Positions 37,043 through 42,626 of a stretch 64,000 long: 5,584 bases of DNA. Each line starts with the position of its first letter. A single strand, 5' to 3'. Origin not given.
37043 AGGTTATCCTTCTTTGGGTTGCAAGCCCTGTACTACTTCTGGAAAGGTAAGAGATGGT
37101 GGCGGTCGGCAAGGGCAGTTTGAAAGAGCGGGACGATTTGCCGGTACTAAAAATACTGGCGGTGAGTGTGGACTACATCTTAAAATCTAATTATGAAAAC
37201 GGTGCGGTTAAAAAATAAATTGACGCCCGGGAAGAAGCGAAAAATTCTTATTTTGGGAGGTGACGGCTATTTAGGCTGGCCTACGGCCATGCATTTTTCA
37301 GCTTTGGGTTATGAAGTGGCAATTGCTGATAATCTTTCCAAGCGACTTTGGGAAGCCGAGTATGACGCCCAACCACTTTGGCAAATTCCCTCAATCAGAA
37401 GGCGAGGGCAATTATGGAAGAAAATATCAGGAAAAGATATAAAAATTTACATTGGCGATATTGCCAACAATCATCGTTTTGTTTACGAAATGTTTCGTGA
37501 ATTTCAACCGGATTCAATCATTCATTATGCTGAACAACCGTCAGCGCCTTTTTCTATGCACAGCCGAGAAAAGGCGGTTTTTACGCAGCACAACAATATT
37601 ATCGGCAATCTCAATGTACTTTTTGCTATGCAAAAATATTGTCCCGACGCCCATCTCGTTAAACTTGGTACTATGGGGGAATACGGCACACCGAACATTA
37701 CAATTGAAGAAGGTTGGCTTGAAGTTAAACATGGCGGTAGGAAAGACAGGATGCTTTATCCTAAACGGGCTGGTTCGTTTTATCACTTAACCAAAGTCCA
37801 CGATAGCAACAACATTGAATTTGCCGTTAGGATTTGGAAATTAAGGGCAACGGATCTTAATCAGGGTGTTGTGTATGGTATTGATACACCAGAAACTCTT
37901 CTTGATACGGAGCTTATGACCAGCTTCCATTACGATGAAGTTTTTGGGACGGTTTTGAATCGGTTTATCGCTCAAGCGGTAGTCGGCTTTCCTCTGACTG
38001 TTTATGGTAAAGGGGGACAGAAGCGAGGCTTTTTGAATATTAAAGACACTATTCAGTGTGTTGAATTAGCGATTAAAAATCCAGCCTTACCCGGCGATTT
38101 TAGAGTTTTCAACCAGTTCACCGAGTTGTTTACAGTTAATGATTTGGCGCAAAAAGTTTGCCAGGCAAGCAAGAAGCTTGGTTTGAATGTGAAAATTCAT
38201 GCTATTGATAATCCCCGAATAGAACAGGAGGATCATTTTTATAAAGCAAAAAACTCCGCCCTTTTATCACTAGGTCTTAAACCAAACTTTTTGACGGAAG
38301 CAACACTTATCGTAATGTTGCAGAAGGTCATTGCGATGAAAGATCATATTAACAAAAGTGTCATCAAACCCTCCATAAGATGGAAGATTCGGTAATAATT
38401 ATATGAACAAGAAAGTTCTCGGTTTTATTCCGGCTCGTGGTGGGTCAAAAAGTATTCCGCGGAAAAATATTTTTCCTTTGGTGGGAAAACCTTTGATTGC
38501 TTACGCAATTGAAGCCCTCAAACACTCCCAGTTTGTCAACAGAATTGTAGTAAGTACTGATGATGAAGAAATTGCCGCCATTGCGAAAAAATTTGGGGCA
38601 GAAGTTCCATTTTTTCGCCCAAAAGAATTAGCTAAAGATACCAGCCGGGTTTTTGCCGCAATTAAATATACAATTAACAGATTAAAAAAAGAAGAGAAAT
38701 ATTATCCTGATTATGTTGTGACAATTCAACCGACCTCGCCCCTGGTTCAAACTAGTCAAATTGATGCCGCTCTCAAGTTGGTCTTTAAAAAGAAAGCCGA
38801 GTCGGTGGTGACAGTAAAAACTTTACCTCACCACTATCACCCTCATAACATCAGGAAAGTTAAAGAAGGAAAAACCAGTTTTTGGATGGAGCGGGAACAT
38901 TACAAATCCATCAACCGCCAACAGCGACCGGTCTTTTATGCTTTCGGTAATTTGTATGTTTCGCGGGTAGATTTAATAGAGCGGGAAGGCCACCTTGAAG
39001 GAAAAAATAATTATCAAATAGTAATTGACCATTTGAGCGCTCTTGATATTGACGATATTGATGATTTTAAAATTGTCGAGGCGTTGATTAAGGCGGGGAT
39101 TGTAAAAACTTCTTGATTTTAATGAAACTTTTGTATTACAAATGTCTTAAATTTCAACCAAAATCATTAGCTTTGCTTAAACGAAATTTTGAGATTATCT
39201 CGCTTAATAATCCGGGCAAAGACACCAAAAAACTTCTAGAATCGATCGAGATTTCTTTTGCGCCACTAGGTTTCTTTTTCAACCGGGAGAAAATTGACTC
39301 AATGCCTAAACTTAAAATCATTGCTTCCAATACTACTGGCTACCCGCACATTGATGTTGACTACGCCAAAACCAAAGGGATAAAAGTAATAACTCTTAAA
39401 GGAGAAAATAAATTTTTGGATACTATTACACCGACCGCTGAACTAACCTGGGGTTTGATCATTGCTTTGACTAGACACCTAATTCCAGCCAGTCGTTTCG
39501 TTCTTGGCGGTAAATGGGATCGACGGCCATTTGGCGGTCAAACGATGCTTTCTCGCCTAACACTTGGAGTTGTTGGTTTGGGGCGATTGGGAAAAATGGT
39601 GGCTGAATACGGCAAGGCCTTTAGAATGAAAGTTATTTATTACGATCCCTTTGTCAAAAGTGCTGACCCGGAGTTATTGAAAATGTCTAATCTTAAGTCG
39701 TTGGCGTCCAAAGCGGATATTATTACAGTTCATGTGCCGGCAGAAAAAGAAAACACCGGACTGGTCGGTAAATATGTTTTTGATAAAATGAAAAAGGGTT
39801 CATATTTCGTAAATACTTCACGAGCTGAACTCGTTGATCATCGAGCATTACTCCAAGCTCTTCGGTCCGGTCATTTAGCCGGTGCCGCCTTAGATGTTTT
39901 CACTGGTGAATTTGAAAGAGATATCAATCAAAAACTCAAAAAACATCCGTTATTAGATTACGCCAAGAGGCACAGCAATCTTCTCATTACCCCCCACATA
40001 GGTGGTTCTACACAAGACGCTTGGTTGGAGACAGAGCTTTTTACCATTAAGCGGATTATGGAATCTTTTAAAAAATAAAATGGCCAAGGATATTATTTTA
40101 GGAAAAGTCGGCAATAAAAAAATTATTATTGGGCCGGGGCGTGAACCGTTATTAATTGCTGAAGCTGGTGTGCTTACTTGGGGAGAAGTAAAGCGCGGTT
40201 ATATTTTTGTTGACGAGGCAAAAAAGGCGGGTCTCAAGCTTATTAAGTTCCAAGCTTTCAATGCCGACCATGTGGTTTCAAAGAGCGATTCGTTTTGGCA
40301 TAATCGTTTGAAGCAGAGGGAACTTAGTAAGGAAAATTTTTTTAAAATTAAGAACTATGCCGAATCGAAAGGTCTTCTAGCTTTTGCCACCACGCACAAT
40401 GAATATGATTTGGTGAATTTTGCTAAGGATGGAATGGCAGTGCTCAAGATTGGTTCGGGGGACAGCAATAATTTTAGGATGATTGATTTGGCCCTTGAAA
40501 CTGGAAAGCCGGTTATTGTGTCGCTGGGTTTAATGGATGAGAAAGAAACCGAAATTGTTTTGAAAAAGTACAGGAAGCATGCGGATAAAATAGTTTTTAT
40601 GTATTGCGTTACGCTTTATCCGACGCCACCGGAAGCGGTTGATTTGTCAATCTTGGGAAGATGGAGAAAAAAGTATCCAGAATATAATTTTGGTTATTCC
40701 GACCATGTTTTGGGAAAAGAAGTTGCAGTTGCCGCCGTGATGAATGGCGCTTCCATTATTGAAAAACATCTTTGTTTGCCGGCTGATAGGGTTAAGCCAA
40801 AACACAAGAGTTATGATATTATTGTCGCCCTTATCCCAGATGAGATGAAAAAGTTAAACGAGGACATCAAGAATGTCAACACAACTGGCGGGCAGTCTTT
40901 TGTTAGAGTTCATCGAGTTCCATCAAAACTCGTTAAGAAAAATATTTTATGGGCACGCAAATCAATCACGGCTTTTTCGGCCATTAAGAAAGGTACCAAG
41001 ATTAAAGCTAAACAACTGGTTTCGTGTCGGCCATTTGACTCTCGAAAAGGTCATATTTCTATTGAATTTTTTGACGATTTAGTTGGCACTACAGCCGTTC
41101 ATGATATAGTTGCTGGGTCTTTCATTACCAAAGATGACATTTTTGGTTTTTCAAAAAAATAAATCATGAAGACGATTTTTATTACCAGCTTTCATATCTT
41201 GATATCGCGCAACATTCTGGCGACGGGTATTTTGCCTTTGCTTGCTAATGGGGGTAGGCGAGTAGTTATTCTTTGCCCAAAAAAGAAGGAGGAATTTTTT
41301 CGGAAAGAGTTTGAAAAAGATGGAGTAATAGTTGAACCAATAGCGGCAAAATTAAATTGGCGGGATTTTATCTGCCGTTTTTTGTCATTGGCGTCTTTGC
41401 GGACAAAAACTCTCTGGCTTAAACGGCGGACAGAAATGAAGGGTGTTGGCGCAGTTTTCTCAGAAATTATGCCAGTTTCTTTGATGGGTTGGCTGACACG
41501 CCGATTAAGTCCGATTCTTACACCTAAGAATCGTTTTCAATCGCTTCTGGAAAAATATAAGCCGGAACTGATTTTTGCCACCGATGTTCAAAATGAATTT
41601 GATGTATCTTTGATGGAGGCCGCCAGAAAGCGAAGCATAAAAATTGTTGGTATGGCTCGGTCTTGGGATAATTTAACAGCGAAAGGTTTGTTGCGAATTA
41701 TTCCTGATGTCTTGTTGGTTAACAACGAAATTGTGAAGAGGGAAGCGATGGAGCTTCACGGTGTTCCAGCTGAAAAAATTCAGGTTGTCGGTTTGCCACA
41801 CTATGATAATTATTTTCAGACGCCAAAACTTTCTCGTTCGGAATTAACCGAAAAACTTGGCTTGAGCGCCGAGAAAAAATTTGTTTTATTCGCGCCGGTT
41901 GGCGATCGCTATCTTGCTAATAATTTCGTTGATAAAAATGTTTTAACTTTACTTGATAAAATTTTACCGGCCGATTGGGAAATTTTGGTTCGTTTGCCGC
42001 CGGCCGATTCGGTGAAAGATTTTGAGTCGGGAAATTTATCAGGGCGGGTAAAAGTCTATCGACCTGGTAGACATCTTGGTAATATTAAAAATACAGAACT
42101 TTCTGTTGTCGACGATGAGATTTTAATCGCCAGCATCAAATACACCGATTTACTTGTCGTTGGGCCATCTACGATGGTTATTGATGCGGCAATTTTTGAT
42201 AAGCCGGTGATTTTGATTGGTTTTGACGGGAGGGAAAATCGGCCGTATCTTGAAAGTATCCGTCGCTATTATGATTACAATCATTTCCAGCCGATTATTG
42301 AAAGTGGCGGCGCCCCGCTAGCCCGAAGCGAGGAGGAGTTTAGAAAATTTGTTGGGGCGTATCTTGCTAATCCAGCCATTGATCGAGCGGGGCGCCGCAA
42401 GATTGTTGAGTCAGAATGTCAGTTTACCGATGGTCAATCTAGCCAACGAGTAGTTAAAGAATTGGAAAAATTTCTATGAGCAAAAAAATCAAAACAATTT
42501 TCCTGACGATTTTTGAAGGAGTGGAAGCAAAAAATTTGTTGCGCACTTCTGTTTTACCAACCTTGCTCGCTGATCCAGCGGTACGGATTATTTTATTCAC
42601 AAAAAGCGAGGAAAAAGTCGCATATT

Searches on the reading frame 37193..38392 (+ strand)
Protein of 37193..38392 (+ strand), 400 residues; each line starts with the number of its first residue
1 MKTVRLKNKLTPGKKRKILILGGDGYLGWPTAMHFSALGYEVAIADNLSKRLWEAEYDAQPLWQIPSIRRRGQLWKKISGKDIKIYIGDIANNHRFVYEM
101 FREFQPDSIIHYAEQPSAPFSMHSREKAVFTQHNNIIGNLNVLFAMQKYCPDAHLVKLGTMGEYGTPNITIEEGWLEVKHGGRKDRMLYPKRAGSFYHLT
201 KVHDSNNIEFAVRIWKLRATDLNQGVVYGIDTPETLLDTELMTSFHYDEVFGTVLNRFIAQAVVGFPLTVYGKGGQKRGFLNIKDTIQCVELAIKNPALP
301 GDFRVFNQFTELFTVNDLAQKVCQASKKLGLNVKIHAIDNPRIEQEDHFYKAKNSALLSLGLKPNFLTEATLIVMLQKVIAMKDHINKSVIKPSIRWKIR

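Call 11: search_protein_families(library=ncbifam, proteins=[window:37193-38392:+])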
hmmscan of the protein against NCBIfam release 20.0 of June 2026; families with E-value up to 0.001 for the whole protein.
window:37193-38392:+ (400 aa): 9 families
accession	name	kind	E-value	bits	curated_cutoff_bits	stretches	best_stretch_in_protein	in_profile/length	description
NF041015.1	UDPsulfquin_syn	equivalog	5e-135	450.4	575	1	17-398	2-384/384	UDP-sulfoquinovose synthase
TIGR01179.1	galE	equivalog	8.3e-10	38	262.3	1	17-166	1-127/332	UDP-glucose 4-epimerase GalE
TIGR01181.1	dTDP_gluc_dehyt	equivalog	8.7e-10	38.2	365.1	1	81-166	50-131/321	dTDP-glucose 4,6-dehydratase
NF007956.0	PRK10675.1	subfamily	8.7e-07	28.4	394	1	17-148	2-113/338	UDP-glucose 4-epimerase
TIGR02197.1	heptose_epim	equivalog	3.1e-05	23.3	274.6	0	271-364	207-297/316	ADP-glyceromanno-heptose 6-epimerase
NF007582.0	PRK10217.1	equivalog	9.1e-05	21.7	698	0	245-294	194-240/355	dTDP-glucose 4,6-dehydratase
NF008872.0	PRK11908.1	equivalog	0.00022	20.4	294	1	224-329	167-274/349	bifunctional UDP-4-keto-pentose/UDP-xylose synthase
TIGR02622.1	CDP_4_6_dhtase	equivalog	0.00029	20.1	278.45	1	84-149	57-118/352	CDP-glucose 4,6-dehydratase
NF007490.0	PRK10084.1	subfamily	0.00049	19.2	649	0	254-290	207-243/361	dTDP-glucose 4,6-dehydratase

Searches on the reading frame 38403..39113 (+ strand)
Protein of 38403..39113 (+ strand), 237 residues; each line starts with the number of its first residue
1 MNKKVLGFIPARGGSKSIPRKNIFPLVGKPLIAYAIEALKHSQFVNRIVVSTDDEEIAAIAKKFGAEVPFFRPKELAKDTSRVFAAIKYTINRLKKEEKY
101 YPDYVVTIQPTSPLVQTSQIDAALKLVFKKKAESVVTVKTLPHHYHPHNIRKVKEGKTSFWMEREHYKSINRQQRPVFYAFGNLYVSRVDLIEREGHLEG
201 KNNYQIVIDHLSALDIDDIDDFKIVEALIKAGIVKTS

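Call 11: search_protein_families(library=ncbifam, proteins=[window:38403-39113:+])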
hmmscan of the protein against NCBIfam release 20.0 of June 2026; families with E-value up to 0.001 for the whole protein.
window:38403-39113:+ (237 aa): 10 families
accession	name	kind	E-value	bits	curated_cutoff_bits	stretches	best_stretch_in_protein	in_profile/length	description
TIGR03584.1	PseF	equivalog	1.5e-49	168.7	205.7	1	7-229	2-220/222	pseudaminic acid cytidylyltransferase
NF003952.0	PRK05450.1-5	subfamily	1.1e-20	73.8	193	1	4-152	2-144/250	3-deoxy-manno-octulosonate cytidylyltransferase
NF003950.0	PRK05450.1-3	subfamily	7.8e-18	64.7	234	1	4-153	2-141/248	3-deoxy-manno-octulosonate cytidylyltransferase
NF009905.0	PRK13368.1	subfamily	1.3e-17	63.9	255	1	4-139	2-126/243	3-deoxy-manno-octulosonate cytidylyltransferase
NF003948.0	PRK05450.1-1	equivalog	7e-13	48.4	281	1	3-139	4-131/248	3-deoxy-manno-octulosonate cytidylyltransferase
TIGR00466.1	kdsB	equivalog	6.8e-11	42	155.2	1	8-135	6-124/241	3-deoxy-manno-octulosonate cytidylyltransferase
NF001186.0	PRK00155.2-3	equivalog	2.6e-05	23.8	253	1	20-174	23-164/224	2-C-methyl-D-erythritol 4-phosphate cytidylyltransferase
TIGR00453.1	ispD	equivalog_domain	0.00014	21.4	181.3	1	20-129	18-119/219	2-C-methyl-D-erythritol 4-phosphate cytidylyltransferase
NF001457.0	PRK00317.1-3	equivalog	0.00026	20.6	164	1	21-60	19-58/200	molybdenum cofactor guanylyltransferase MobA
NF010933.0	PRK14353.1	equivalog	0.00057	18.6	505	1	16-139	20-136/453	bifunctional UDP-N-acetylglucosamine diphosphorylase/glucosamine-1-phosphate N-acetyltransferase GlmU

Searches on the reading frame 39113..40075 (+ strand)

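Call 11: search_protein_families(library=ncbifam, proteins=[window:39113-40075:+])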
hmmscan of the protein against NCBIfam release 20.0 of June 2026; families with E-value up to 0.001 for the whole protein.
window:39113-40075:+ (321 aa): 22 families
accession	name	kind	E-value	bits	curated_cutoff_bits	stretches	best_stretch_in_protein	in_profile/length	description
TIGR01327.1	PGDH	equivalog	6e-56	190.3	454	1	58-317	54-299/525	phosphoglycerate dehydrogenase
NF009714.1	PRK13243.1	equivalog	8.2e-47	160.1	455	1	18-304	15-298/332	glyoxylate reductase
NF008759.0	PRK11790.1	equivalog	1.5e-45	155.6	404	1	57-316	67-314/410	phosphoglycerate dehydrogenase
NF005069.0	PRK06487.1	equivalog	7.9e-39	133.6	448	1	56-301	59-293/320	2-hydroxyacid dehydrogenase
NF005387.0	PRK06932.1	equivalog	4.6e-37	127.7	492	1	55-303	54-294/314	2-hydroxyacid dehydrogenase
NF000492.1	vanH_gen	exception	3.2e-36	125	540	1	68-315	68-307/312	D-lactate dehydrogenase VanH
NF006263.0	PRK08410.1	equivalog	3.5e-36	125.2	389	1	56-304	53-292/311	D-2-hydroxyacid dehydrogenase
NF005750.0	PRK07574.1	equivalog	9.6e-36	123.6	329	1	34-303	80-341/386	NAD-dependent formate dehydrogenase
NF006374.0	PRK08605.1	subfamily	5.8e-31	107.8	356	1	67-303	70-306/332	D-lactate dehydrogenase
NF000371.1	vanH_Agroup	exception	1.2e-28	100.3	700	1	67-316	72-313/322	VanH-A/VanH-Pt family D-lactate dehydrogenase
NF001309.0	PRK00257.1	equivalog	4.6e-27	95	434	1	145-302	113-261/379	4-phosphoerythronate dehydrogenase PdxB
NF000151.1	vanH-Ac1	exception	9.9e-27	94.1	750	1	69-307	105-336/351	D-lactate dehydrogenase VanH-Ac1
NF041369.1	Dhydh_Halo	equivalog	1.8e-26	93.1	400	1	68-302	57-278/305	D-2-hydroxyacid dehydrogenase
NF000112.1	vanH-Amyco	exception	2e-26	93.1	625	1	69-307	98-328/348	VanH-AOV family D-lactate dehydrogenase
NF009127.0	PRK12480.1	equivalog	1e-25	90.4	579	1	66-298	69-299/330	D-lactate dehydrogenase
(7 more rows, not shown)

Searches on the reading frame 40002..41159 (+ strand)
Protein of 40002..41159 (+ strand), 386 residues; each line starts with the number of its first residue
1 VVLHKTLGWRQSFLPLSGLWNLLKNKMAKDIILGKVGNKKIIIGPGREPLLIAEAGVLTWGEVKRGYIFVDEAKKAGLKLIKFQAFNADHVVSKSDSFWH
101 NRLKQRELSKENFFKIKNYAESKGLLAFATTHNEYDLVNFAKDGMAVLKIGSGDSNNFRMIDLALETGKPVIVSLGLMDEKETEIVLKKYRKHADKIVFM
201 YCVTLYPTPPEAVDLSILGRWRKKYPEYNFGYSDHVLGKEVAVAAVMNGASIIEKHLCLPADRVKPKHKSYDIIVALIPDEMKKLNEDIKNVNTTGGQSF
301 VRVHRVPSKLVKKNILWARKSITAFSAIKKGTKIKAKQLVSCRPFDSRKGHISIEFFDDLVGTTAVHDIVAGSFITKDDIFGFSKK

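Call 11: search_protein_families(library=ncbifam, proteins=[window:40002-41159:+])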
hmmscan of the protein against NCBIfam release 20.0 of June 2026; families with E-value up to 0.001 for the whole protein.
window:40002-41159:+ (386 aa): 2 families
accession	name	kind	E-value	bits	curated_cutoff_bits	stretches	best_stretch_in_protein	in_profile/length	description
TIGR03569.1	NeuB_NnaB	equivalog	1.9e-55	188.2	399.65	1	50-373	2-327/329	N-acetylneuraminate synthase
TIGR03586.1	PseI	equivalog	8.7e-38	130.3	340.25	1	49-373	2-325/327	pseudaminic acid synthase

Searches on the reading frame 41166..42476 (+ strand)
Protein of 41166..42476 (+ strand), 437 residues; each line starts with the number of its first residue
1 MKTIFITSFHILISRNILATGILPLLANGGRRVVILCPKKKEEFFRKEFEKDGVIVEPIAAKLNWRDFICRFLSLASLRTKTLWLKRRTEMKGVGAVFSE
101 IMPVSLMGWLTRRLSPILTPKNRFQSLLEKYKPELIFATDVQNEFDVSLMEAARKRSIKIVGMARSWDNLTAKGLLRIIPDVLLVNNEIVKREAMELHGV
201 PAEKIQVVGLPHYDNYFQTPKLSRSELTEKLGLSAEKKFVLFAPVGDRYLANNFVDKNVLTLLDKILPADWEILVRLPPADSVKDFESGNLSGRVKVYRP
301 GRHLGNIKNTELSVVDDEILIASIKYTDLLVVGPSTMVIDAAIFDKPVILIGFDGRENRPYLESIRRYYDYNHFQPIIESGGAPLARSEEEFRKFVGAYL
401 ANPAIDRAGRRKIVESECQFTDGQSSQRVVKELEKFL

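Call 46: search_protein_families(library=pfam, proteins=[window:41166-42476:+])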
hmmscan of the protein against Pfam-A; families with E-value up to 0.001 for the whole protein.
window:41166-42476:+ (437 aa): 2 families
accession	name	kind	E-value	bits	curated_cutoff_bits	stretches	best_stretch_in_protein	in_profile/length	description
PF04464.20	Glyphos_transf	-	5.8e-15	55.6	22.1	1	181-434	136-366/367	CDP-Glycerol:Poly(glycerophosphate) glycerophosphotransferase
PF13439.12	Glyco_transf_4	-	0.0004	20.9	28.5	0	106-208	46-162/170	Glycosyltransferase Family 4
